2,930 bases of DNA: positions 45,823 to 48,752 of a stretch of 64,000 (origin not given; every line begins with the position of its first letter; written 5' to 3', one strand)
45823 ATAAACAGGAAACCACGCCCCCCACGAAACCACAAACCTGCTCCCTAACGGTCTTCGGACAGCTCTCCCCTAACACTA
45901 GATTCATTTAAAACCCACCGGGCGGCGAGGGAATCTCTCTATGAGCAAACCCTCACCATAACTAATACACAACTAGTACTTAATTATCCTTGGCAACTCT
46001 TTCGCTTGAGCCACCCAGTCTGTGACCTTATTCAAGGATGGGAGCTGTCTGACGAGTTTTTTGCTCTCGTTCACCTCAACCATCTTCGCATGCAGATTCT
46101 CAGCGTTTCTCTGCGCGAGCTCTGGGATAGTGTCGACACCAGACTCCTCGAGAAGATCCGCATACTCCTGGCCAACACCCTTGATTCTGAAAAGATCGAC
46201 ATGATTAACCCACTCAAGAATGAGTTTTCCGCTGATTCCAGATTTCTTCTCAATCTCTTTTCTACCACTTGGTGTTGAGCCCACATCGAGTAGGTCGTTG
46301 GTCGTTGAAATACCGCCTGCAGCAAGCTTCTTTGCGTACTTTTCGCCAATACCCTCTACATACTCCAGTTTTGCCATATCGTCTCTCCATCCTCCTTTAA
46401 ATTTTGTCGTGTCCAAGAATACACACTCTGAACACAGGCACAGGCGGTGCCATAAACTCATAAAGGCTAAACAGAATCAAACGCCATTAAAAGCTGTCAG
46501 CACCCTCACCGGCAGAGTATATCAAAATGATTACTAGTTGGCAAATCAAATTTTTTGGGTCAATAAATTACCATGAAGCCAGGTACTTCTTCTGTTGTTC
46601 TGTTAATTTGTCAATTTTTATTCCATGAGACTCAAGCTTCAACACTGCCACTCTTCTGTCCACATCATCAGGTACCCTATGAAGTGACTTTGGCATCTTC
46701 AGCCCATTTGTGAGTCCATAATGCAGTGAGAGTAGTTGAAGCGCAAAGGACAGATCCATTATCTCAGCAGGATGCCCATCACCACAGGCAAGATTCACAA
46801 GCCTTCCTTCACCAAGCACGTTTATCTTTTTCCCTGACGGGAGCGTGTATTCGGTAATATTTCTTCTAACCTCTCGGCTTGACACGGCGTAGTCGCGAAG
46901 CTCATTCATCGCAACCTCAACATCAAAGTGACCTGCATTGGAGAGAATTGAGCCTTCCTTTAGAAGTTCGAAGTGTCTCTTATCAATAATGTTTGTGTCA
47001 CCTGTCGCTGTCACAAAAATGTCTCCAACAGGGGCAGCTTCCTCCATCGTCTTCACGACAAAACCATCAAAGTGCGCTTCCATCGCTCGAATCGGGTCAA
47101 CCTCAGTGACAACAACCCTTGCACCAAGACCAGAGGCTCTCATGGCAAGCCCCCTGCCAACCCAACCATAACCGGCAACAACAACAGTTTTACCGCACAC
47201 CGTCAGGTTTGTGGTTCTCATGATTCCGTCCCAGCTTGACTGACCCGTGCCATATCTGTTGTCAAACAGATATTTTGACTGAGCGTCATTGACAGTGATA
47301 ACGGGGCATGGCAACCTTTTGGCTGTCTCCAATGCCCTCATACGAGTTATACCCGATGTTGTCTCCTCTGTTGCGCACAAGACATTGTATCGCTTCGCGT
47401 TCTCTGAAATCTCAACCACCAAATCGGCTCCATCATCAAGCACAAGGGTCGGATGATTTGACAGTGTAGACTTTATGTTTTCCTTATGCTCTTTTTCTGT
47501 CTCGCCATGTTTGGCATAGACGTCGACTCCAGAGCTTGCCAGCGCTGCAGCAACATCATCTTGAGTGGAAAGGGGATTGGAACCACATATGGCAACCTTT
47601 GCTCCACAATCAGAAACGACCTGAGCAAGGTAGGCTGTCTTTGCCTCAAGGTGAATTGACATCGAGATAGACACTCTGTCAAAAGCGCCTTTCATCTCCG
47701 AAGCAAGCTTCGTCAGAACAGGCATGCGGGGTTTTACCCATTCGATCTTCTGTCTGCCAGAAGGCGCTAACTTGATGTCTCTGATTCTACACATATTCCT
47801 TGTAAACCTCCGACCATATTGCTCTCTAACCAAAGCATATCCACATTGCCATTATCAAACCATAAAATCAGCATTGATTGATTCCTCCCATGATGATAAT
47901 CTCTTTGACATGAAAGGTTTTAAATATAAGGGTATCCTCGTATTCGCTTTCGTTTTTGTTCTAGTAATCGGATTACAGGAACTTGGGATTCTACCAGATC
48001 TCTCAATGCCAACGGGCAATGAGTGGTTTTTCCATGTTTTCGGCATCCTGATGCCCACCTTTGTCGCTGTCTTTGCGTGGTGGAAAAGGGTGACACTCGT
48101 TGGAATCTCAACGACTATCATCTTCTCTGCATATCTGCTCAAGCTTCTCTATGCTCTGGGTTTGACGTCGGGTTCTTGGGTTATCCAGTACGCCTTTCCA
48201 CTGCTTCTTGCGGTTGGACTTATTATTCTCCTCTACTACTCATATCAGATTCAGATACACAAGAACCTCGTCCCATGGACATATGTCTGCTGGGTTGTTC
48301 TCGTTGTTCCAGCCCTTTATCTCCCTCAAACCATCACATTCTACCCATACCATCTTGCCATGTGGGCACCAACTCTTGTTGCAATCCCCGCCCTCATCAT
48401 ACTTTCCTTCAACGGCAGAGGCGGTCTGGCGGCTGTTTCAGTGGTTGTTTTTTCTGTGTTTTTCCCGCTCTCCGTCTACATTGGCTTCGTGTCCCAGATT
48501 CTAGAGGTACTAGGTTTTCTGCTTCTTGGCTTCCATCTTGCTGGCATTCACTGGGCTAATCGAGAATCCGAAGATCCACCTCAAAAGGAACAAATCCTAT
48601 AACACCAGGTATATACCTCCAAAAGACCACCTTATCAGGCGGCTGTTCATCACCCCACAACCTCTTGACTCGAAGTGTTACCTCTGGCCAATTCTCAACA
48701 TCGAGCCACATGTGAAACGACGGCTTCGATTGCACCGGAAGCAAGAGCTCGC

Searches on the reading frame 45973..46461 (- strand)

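Call 3: search_protein_families(library=pfam, proteins=[window:45973-46461:-], max_evalue=1)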
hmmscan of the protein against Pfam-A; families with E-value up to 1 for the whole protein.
window:45973-46461:- (162 aa): 13 families
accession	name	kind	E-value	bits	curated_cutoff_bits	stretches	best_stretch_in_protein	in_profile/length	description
PF14229.12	DUF4332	-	1.4e-43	148.3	23.2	1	36-156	1-122/122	Domain of unknown function (DUF4332)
PF14520.12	HHH_5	-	8.7e-11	42.6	27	2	33-85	5-52/57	Helix-hairpin-helix domain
PF11731.14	Cdd1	-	7.3e-06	26.6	25.5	1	89-133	7-51/86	Pathogenicity locus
PF10391.15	DNA_pol_lambd_f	-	3.9e-05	23.8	29.8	1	35-59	6-30/51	Fingers domain of DNA polymerase lambda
PF21999.2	IMS_HHH_1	-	0.00028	21.7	27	1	95-126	5-36/53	DNA polymerase-iota, thumb domain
PF02961.22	SAM_BAF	-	0.0014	19.5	25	1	32-58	20-46/88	Barrier to autointegration factor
PF04994.19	TfoX_C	-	0.0077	16.8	23.1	0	31-65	4-38/81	TfoX C-terminal domain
PF22993.4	SAM_EPH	-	0.017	15.3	27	1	102-126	21-45/60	Ephrin receptor 1 SAM domain-like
PF07647.24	SAM_2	-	0.021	15.4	20.5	1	96-124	18-45/66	SAM domain (Sterile alpha motif)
PF01367.25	5_3_exonuc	-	0.035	15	40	0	93-150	23-83/97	5'-3' exonuclease, C-terminal SAM fold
PF12836.13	HHH_3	-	0.047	14.2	27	1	30-48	14-32/65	Helix-hairpin-helix motif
PF00416.27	Ribosomal_S13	-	0.066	14.1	31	0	89-129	16-60/128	Ribosomal protein S13/S18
PF11798.14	IMS_HHH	-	0.066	13.9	24.4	0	37-51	18-32/32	IMS family HHH motif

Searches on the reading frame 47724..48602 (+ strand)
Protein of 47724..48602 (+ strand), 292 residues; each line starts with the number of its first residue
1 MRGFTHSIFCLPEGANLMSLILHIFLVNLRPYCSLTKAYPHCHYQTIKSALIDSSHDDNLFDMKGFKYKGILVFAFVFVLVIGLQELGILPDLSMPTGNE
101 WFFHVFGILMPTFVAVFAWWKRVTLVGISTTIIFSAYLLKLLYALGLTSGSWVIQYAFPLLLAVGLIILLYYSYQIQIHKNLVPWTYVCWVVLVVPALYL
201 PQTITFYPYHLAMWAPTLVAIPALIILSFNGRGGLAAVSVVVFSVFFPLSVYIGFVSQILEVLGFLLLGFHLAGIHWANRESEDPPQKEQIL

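Call 3: search_protein_families(library=pfam, proteins=[window:47724-48602:+], max_evalue=1)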
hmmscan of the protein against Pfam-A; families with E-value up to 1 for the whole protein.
window:47724-48602:+ (292 aa): 1 family
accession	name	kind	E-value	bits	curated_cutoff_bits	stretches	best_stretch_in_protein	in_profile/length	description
PF14242.11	DUF4342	-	0.19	12.2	25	1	153-180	54-81/81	Domain of unknown function (DUF4342)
